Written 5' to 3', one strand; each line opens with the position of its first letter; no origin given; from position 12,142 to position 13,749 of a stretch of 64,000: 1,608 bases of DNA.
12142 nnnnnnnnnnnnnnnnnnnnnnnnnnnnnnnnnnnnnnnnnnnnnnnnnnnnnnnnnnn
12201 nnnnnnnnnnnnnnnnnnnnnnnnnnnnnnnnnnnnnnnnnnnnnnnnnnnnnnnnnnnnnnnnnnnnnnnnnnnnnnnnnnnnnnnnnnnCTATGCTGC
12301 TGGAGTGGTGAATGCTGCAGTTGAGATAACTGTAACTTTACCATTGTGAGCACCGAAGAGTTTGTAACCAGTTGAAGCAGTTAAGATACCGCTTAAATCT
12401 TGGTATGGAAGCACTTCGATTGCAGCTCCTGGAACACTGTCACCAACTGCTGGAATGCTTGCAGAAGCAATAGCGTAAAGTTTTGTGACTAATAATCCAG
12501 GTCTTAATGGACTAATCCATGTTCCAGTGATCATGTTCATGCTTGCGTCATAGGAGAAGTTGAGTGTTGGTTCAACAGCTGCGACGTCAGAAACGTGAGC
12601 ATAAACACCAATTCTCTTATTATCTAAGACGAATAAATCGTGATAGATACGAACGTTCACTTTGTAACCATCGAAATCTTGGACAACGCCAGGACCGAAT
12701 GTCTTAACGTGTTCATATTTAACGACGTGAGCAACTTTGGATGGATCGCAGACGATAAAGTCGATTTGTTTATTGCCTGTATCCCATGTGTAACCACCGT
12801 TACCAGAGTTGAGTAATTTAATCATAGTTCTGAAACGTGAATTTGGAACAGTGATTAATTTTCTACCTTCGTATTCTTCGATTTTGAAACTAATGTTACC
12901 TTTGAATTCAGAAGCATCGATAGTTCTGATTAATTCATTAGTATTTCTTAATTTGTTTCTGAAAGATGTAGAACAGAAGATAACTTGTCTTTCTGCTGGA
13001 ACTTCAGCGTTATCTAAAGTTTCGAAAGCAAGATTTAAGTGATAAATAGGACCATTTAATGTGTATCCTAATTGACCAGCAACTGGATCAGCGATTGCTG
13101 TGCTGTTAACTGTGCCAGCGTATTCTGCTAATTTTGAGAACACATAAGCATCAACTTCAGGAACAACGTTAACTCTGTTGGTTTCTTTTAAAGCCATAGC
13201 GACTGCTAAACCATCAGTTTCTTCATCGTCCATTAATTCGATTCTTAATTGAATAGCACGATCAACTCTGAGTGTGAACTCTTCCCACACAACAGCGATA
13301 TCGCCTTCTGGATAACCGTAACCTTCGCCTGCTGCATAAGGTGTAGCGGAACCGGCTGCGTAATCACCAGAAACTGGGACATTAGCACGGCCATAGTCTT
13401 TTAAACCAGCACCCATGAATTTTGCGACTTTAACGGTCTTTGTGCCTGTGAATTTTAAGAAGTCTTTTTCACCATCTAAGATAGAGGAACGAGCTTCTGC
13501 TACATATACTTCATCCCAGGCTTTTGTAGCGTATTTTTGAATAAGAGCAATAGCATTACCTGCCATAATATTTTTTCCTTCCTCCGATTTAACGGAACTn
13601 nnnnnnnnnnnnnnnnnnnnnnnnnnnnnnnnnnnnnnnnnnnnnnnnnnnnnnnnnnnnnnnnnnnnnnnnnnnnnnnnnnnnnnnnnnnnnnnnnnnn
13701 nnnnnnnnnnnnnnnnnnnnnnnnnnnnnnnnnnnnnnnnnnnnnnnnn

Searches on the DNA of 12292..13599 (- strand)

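Call 67: search_rna_families(sources=[L018, L019, L023, L046, L047, L050], threshold=gathering)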
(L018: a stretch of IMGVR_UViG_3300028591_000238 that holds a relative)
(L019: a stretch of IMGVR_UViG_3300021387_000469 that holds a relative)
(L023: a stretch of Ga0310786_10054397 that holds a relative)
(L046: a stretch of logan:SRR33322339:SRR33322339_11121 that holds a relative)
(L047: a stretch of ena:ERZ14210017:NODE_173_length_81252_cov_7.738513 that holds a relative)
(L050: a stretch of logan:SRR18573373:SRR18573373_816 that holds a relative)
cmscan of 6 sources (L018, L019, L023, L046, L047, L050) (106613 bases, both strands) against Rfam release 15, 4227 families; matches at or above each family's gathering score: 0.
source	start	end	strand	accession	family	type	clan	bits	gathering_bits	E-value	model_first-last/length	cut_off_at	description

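Call 83: search_dna_similar(query=L019:3164-3540:-, collection=phages, mode=distant, max_evalue=0.01)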
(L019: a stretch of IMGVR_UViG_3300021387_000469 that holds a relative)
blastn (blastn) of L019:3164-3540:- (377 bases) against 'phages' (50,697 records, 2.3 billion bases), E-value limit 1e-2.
No match.

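Call 84: search_dna_similar(query=L023:944-1200:-, collection=phages, mode=distant, max_evalue=0.01)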
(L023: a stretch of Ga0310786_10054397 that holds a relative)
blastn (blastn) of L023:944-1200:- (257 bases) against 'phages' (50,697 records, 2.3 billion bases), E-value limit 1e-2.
Records with a match: 9; places in all: 11; records where one place covers at least 80% of the query: 0.
Best place of each record, by identity: 80-90% 9.
By first word of the organism name: Bacillus 4; Clostridium 3; Staphylococcus 1; Bacteriophage 1.
By host as written in the record: Clostridium perfringens SM3 2; Bacillus cohnii 2; Bacillus cereus 2; Staphylococcus epidermidis NCC 100655 1; Clostridium perfringens 012 1; - 1.
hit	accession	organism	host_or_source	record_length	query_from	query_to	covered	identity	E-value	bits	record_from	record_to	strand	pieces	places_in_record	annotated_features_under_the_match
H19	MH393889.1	Clostridium phage susfortuna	Clostridium perfringens SM3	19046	1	54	21%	82.8%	6e-3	47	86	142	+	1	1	promoter | minus_35_signal | minus_10_signal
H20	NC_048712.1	Clostridium phage susfortuna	Clostridium perfringens SM3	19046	1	54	21%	82.8%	6e-3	47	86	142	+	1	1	promoter | minus_35_signal | minus_10_signal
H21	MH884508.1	Bacillus phage vB_BcoS-136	Bacillus cohnii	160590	3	51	19%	82.0%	6e-3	47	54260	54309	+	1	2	none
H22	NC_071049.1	Bacillus phage vB_BcoS-136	Bacillus cohnii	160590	3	51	19%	82.0%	6e-3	47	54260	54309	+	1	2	none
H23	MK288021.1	Bacillus phage pW2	Bacillus cereus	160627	3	48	18%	85.4%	2e-3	49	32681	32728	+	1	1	hypothetical protein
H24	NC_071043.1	Bacillus phage pW2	Bacillus cereus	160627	3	48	18%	85.4%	2e-3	49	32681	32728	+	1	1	phosphoheptose isomerase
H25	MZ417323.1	Staphylococcus phage PG-2021_1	Staphylococcus epidermidis NCC 100655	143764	4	45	16%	86.0%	2e-3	48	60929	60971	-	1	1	record has no annotation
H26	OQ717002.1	Clostridium phage vB_CpeS-17DYC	Clostridium perfringens 012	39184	9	49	16%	87.8%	1e-4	53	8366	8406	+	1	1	none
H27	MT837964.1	Bacteriophage sp.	human fecal samples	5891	3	38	14%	89.2%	6e-3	46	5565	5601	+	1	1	record has no annotation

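Call 98: search_rna_families(source=L023, start=930, end=1200, threshold=evalue, max_evalue=10)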
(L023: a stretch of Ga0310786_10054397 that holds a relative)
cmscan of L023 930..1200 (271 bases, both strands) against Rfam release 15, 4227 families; matches with E-value up to 10: 3.
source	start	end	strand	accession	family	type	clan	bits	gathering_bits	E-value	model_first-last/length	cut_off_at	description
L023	973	1007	-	RF01377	CRISPR-DR64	Gene; CRISPR;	CL00015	20.1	40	0.34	1-37/37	no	CRISPR RNA direct repeat element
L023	937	1032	-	RF01281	snoR35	Gene; snRNA; snoRNA; CD-box;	CL00053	13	40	2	1-81/81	no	Small nucleolar RNA snoR35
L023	937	1024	-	RF00558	L20_leader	Cis-reg; leader;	-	12.7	58.7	6.5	1-127/127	no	Ribosomal protein L20 leader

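Call 99: search_rna_families(source=L018, start=6010, end=6260, threshold=evalue, max_evalue=10)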
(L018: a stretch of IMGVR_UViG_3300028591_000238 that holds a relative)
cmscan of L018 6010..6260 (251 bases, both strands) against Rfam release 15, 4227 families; matches with E-value up to 10: 6.
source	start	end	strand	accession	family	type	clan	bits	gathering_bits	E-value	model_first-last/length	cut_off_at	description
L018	6045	6119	+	RF02846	Ref84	Gene; antisense;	-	19.6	52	2.9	1-87/87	no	Enterococcus sRNA 84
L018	6156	6251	-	RF02956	DUF2693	Gene; sRNA;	-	17.2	81.3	0.26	1-165/165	no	DUF2693 RNA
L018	6028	6063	-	RF04343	Plastid-psbA-2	Cis-reg;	CL00153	16.5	55.8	1.4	1-60/60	no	Plastid-psbA-2 3UTR RNA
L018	6017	6062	+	RF02083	OrzO-P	Gene; antitoxin;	-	14.6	60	6.2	30-76/76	no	OrzO-P RNA antitoxin family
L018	6127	6243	-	RF02076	STnc100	Gene; sRNA;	-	11.9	47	2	1-206/206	no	Gammaproteobacterial sRNA STnc100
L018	6023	6142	-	RF00405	SNORA44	Gene; snRNA; snoRNA; HACA-box;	CL00036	11.8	55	4.3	1-131/131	no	Small nucleolar RNA SNORA44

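Call 100: search_rna_families(source=L046, start=4250, end=4600, threshold=evalue, max_evalue=10)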
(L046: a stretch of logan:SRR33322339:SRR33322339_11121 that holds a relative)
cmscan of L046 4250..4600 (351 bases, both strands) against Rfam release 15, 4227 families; matches with E-value up to 10: 2.
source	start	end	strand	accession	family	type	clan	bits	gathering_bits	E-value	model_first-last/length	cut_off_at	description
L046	4297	4373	-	RF02408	snoR124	Gene; snRNA; snoRNA; CD-box;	-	18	70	3.9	1-77/77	no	Small nucleolar RNA snoR124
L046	4355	4398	+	RF03354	mir-459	Gene; miRNA;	-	12.2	62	8.6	1-81/81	no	mir-459 microRNA precursor family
